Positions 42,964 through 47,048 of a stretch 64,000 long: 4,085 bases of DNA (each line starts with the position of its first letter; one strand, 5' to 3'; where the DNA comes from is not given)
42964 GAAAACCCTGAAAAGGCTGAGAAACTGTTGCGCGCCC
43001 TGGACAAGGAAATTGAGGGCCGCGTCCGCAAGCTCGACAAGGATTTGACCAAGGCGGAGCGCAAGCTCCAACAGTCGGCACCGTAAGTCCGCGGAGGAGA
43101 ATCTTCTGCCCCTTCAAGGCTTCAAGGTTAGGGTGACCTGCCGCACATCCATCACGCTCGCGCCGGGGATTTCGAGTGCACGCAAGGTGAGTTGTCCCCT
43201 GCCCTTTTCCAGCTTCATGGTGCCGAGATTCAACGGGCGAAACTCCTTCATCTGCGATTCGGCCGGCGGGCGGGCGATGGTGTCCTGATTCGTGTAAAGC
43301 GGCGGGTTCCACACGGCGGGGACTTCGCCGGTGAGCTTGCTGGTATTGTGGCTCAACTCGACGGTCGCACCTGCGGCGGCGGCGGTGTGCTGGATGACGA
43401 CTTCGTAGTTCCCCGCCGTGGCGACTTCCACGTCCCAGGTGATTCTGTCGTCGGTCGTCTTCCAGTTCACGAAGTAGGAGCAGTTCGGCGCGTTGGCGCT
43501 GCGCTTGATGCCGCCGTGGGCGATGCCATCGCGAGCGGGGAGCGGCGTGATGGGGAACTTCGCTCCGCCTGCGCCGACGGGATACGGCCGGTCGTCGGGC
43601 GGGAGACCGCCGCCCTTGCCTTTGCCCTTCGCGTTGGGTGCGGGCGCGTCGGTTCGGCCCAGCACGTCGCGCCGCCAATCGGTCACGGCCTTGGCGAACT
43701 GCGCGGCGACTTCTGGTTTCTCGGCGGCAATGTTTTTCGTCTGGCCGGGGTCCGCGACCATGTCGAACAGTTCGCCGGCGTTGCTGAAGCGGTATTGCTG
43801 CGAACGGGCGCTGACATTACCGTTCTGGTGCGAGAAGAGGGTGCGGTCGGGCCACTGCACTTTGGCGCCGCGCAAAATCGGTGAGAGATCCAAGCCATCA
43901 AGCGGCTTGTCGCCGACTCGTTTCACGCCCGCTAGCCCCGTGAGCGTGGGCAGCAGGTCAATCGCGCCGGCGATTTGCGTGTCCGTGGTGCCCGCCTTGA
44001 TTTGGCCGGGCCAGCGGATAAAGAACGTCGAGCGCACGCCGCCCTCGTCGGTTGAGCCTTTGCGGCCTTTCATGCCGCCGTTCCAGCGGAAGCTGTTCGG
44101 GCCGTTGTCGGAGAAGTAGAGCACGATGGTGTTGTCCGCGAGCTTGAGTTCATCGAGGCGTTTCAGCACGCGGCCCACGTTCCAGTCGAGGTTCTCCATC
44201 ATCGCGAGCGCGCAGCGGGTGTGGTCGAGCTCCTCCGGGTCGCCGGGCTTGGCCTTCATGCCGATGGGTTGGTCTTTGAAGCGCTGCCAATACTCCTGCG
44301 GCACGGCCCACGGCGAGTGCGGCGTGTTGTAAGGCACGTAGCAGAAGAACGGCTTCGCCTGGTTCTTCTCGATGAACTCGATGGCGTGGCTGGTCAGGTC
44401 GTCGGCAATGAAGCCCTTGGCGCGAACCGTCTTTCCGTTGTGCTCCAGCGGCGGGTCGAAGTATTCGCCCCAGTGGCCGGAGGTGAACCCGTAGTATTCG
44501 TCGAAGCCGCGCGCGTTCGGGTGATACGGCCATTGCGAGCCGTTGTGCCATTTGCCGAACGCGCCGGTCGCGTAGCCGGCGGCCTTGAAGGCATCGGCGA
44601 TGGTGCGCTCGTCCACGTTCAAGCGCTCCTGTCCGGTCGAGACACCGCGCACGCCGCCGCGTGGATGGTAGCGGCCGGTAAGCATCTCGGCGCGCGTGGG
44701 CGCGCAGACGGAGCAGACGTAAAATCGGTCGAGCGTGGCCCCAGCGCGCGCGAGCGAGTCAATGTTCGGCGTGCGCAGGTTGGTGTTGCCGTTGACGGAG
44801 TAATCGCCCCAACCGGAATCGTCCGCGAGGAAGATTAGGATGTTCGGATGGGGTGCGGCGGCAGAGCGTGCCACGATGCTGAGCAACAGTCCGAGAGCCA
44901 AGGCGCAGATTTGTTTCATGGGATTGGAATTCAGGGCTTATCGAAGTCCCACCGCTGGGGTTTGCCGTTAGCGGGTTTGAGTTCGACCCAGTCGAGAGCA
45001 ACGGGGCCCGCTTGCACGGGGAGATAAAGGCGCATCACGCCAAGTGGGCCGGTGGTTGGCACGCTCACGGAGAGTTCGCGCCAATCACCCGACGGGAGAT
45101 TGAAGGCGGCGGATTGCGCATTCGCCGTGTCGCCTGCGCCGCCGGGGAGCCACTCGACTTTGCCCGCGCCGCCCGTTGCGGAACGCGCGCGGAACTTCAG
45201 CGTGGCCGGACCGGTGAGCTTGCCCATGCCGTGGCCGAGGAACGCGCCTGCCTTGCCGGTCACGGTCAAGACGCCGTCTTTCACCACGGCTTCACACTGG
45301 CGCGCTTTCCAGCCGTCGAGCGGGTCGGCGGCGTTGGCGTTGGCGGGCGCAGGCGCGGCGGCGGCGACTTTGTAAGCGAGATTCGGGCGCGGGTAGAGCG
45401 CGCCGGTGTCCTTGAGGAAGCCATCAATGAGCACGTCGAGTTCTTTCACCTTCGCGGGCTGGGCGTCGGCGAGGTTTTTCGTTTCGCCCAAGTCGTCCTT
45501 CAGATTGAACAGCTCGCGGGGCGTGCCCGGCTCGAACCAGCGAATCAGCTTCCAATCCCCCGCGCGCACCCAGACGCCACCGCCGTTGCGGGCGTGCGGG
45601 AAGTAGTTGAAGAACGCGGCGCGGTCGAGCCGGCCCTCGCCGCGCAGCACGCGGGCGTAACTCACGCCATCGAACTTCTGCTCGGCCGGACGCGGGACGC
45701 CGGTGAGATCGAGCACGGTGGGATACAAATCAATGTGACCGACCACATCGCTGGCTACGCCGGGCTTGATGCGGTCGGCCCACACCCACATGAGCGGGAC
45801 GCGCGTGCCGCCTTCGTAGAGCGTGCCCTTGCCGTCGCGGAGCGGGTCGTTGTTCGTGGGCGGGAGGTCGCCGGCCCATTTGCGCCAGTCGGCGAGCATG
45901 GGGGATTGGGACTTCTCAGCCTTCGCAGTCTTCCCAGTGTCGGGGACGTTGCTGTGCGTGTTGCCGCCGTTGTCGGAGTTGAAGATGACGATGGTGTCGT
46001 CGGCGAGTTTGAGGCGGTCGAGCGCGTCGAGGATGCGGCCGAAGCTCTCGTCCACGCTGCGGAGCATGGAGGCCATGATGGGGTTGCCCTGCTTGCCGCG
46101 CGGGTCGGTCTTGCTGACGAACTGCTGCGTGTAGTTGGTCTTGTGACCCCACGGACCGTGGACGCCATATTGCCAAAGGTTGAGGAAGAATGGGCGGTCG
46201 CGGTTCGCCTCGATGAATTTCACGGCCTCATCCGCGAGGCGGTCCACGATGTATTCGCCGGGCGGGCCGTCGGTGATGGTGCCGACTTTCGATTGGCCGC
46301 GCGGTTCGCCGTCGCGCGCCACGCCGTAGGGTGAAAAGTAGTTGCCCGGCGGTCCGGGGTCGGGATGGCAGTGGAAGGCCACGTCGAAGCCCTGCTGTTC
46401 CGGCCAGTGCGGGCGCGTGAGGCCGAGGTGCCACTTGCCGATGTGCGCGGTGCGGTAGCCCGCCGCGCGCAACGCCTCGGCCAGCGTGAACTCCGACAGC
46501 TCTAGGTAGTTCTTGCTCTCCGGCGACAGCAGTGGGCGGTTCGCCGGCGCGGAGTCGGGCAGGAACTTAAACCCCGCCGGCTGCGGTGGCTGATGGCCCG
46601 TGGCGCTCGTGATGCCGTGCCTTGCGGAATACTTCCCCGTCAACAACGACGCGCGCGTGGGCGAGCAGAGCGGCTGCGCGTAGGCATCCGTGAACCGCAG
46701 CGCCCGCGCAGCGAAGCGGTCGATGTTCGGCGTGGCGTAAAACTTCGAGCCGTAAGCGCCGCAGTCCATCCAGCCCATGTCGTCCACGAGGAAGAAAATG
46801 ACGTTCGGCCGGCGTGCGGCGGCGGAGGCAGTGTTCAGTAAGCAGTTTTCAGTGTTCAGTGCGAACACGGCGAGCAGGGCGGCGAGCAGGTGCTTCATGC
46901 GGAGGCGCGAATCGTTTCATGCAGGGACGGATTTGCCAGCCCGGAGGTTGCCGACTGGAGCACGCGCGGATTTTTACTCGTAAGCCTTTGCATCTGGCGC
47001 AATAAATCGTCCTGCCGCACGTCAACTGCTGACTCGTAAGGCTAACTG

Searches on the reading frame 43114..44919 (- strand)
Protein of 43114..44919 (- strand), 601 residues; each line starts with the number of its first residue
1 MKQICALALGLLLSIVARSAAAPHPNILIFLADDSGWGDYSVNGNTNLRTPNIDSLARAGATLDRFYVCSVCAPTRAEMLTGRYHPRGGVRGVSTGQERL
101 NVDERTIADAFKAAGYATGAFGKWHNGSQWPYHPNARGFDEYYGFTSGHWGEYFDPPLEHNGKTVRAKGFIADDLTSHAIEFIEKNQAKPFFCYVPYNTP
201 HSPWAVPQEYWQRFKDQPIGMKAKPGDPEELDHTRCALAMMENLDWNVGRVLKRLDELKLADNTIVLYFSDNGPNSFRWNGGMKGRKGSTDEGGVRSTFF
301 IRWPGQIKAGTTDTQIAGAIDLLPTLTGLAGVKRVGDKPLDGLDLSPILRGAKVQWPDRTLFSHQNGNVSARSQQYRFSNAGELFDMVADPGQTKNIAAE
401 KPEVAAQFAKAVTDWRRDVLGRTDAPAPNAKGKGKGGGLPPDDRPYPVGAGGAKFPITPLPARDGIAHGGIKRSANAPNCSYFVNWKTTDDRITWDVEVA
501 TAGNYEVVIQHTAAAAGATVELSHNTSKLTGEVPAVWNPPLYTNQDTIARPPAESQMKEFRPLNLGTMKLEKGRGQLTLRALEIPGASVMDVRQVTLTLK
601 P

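Call 81: search_protein_families(library=pfam, proteins=[window:43114-44919:-], max_evalue=0.00001)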
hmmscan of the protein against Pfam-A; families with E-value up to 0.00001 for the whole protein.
window:43114-44919:- (601 aa): 2 families
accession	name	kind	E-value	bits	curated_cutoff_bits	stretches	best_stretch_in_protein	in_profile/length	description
PF00884.28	Sulfatase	-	9e-58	196.4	25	1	25-332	1-301/301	Sulfatase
PF16347.10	SGSH_C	-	5.1e-07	30.4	29.3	1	294-407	15-143/154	N-sulphoglucosamine sulphohydrolase, C-terminal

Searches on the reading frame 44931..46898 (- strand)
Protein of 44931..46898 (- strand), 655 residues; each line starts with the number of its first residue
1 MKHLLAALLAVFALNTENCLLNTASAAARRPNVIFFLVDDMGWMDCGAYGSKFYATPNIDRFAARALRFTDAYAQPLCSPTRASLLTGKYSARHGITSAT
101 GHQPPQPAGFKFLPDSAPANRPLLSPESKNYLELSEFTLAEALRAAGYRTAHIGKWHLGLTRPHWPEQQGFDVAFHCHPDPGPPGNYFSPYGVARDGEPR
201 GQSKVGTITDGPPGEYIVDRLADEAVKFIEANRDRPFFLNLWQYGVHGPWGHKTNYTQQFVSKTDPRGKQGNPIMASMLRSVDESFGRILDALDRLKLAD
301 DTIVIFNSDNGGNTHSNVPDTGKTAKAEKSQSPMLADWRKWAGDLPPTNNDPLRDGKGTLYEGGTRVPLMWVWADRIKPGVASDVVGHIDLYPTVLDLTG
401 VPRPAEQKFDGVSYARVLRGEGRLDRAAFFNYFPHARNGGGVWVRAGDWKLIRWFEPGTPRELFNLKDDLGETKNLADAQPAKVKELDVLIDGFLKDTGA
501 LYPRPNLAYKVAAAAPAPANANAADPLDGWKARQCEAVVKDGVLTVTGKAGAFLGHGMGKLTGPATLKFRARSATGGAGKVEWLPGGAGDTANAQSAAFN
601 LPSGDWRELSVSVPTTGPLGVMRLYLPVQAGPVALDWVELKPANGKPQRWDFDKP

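Call 81: search_protein_families(library=pfam, proteins=[window:44931-46898:-], max_evalue=0.00001)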
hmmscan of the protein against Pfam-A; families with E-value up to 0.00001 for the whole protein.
window:44931-46898:- (655 aa): 3 families
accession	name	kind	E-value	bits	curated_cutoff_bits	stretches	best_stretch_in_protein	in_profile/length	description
PF00884.28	Sulfatase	-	5.2e-55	187.3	25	1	31-401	1-301/301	Sulfatase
PF16347.10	SGSH_C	-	1e-13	52.1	29.3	1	357-480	8-135/154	N-sulphoglucosamine sulphohydrolase, C-terminal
PF01663.27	Phosphodiest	-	1.6e-09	38.2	23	1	33-315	1-224/342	Type I phosphodiesterase / nucleotide pyrophosphatase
